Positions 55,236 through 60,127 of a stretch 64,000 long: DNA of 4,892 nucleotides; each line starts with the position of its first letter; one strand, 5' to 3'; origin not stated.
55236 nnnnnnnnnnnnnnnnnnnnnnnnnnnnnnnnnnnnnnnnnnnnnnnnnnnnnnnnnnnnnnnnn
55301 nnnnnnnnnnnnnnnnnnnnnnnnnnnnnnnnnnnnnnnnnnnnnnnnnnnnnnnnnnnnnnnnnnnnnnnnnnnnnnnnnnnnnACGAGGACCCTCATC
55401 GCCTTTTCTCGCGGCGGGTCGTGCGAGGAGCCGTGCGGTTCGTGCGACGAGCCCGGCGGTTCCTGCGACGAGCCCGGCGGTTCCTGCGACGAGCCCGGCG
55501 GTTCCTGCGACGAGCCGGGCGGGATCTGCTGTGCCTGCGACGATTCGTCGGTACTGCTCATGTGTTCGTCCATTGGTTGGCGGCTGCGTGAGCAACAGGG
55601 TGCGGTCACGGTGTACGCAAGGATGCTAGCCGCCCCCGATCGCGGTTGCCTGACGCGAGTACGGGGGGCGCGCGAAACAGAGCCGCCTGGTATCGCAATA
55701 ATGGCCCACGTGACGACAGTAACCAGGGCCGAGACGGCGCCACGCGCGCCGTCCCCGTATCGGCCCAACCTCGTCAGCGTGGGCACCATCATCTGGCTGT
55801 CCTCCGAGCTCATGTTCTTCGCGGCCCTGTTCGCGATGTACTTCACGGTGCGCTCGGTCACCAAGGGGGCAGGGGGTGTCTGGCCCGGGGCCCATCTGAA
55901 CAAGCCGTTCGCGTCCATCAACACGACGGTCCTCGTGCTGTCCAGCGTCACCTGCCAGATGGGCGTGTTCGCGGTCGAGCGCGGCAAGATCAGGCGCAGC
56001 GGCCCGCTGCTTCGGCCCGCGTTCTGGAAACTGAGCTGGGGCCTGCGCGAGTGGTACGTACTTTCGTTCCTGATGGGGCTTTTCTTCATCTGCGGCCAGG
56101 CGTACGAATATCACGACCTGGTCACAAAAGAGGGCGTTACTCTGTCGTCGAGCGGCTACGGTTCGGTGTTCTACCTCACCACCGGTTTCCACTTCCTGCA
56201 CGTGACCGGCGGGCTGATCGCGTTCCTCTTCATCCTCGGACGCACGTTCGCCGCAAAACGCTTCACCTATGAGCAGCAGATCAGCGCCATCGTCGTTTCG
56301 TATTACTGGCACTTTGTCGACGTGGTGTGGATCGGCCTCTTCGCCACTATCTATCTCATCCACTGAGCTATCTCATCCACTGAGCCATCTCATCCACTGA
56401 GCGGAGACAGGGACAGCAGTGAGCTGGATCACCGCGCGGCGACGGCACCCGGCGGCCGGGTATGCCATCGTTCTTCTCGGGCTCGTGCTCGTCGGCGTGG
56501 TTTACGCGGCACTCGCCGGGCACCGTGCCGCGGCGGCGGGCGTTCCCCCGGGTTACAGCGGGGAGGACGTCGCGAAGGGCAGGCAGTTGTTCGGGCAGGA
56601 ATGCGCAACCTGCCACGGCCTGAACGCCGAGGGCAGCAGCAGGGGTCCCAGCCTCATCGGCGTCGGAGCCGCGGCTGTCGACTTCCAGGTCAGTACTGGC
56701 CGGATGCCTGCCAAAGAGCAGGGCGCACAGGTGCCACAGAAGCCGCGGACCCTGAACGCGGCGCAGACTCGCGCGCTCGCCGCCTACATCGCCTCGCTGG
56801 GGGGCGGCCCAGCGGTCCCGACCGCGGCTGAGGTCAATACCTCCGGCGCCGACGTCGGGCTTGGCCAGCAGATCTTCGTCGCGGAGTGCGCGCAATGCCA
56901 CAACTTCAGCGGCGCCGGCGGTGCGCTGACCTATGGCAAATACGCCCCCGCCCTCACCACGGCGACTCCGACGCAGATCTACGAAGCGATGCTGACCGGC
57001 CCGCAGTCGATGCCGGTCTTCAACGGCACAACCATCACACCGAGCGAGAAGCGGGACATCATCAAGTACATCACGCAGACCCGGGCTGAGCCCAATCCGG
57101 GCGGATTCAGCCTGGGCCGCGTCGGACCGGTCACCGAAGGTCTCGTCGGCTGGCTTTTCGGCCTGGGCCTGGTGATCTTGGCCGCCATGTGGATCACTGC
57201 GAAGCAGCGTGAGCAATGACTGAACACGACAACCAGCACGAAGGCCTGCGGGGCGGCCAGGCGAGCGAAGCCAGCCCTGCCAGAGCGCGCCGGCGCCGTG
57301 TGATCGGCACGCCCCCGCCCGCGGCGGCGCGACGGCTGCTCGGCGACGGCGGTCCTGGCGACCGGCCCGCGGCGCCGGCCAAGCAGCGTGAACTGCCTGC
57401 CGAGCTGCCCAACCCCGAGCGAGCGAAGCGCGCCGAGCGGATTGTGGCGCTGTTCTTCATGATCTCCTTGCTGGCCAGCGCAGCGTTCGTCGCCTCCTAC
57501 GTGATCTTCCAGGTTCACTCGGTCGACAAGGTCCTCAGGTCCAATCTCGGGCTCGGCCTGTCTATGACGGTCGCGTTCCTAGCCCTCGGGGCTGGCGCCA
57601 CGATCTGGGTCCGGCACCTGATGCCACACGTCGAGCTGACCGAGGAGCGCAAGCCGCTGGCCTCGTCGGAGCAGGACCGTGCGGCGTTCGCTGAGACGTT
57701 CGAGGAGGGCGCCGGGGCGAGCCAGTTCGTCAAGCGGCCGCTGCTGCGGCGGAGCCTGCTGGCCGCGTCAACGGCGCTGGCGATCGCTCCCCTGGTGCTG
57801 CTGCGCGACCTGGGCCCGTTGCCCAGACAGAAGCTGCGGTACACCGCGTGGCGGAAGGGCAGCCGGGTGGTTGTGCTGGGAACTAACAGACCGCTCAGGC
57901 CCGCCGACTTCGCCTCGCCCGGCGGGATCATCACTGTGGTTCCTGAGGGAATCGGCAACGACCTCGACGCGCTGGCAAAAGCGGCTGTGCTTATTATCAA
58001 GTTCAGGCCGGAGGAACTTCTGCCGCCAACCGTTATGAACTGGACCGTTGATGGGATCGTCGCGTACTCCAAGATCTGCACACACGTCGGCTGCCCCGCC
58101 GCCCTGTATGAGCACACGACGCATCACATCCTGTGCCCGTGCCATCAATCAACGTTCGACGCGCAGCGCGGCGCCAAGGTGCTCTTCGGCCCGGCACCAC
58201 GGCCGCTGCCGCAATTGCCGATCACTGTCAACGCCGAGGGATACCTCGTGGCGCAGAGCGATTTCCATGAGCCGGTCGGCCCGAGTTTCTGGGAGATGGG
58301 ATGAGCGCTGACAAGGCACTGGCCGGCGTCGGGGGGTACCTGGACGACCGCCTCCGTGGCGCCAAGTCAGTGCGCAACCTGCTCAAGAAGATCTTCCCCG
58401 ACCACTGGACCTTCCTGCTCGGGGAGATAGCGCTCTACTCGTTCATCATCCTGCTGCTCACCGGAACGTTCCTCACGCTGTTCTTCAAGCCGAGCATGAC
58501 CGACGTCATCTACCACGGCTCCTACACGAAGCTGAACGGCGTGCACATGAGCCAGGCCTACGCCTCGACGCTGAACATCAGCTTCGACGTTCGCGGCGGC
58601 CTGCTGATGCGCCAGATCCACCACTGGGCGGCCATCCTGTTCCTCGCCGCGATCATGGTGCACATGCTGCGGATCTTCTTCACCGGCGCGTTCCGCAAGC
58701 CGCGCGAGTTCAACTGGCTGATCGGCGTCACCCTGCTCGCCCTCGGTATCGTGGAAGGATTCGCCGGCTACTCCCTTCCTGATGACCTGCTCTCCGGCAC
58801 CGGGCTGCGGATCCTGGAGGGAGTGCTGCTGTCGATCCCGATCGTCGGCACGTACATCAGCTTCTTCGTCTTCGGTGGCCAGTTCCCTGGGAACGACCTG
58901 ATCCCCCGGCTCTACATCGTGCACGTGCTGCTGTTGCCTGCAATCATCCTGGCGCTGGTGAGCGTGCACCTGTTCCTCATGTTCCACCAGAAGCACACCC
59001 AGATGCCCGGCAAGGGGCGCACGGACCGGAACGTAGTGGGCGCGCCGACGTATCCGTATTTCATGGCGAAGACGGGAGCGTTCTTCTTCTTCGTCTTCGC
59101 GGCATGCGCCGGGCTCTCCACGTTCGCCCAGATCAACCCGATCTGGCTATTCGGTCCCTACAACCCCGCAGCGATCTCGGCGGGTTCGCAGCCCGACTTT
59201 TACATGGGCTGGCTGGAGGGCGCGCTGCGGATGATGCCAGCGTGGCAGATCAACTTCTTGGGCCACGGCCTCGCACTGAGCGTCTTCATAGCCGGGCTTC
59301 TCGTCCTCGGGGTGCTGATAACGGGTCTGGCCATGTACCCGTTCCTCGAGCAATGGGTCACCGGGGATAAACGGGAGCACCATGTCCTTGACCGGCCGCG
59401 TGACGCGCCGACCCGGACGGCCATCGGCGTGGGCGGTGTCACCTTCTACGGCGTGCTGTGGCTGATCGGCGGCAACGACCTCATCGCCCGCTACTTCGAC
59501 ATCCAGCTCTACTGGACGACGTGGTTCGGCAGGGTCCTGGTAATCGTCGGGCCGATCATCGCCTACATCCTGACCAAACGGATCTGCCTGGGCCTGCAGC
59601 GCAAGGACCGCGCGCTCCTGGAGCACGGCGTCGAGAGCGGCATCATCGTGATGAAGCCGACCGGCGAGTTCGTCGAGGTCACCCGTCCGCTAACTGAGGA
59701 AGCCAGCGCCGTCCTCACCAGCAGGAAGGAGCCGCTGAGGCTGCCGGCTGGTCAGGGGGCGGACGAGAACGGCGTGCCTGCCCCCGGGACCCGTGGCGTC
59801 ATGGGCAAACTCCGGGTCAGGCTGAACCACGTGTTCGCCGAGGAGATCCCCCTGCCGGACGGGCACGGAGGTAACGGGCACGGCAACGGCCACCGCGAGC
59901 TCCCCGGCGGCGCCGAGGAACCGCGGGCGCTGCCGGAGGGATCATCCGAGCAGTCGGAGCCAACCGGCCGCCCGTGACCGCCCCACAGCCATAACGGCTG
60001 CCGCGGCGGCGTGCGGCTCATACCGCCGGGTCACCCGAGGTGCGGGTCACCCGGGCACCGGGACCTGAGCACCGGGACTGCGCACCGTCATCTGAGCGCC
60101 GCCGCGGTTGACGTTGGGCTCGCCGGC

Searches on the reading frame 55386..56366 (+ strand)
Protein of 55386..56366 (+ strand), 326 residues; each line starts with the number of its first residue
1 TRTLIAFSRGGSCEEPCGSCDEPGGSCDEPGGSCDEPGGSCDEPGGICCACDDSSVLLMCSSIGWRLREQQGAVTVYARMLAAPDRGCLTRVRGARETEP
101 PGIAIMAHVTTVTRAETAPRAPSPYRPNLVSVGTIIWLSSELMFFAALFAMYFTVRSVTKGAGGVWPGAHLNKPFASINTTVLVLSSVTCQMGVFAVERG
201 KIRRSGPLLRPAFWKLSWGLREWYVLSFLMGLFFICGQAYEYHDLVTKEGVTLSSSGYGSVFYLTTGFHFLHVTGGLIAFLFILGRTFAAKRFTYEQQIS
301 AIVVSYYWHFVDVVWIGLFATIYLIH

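Call 76: search_protein_families(library=pfam, proteins=[window:55386-56366:+], max_evalue=0.00001)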
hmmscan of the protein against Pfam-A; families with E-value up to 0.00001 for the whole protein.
window:55386-56366:+ (326 aa): 1 family
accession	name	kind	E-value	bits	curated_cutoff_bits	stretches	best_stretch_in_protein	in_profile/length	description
PF00510.24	COX3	-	4.7e-19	69.7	23.8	1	131-324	77-255/258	Cytochrome c oxidase subunit III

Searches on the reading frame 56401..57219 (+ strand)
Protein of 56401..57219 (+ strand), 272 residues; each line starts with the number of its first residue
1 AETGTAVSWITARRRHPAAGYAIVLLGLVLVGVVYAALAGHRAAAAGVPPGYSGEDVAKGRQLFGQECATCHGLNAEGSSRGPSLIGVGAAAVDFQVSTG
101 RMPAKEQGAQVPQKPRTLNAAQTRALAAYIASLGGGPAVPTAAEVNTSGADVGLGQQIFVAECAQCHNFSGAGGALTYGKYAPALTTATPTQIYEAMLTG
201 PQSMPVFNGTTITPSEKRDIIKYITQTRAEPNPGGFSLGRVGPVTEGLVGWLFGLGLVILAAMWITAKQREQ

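Call 76: search_protein_families(library=pfam, proteins=[window:56401-57219:+], max_evalue=0.00001)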
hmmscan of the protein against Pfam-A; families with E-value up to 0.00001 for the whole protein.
window:56401-57219:+ (272 aa): 3 families
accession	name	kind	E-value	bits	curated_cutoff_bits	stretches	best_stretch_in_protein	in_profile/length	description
PF13442.11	Cytochrome_CBB3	-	1.9e-20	73.4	27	2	154-224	5-68/68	Cytochrome C oxidase, cbb3-type, subunit III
PF00034.26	Cytochrom_C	-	5e-17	63.4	21.3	1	57-133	1-89/90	Cytochrome c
PF14495.11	Cytochrom_C550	-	6.7e-07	29.5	27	0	52-72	21-41/136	Cytochrome c-550 domain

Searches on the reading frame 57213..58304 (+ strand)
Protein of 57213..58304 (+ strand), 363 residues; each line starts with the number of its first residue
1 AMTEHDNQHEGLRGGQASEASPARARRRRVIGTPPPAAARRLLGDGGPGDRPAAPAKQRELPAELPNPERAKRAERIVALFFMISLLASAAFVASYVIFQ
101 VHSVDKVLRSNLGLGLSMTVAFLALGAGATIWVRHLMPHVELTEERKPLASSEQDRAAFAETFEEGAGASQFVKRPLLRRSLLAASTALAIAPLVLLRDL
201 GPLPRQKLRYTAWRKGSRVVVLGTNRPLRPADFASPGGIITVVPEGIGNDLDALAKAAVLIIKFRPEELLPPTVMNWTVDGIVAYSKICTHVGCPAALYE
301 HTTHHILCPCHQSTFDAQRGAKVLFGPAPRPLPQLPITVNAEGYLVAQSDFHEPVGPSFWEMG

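Call 76: search_protein_families(library=pfam, proteins=[window:57213-58304:+], max_evalue=0.00001)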
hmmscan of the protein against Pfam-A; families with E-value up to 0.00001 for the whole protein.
window:57213-58304:+ (363 aa): 2 families
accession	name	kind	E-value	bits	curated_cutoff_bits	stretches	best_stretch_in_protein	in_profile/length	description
PF19297.4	QcrA_N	-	1.4e-15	57.8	27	1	64-196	42-181/222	QcrA subunit N-terminal region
PF00355.32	Rieske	-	2.4e-08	34.2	20.3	1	280-336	34-88/88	Rieske [2Fe-2S] domain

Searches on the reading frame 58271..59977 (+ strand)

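Call 76: search_protein_families(library=pfam, proteins=[window:58271-59977:+], max_evalue=0.00001)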
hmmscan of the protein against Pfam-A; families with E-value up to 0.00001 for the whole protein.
window:58271-59977:+ (568 aa): 2 families
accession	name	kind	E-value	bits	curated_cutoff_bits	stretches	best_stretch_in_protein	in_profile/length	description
PF13631.11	Cytochrom_B_N_2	-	3.3e-66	222.8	27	1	123-296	2-169/169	Cytochrome b(N-terminal)/b6/petB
PF00033.24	Cytochrome_B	-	5.1e-29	101.9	27.2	1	47-238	13-186/189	Cytochrome b/b6/petB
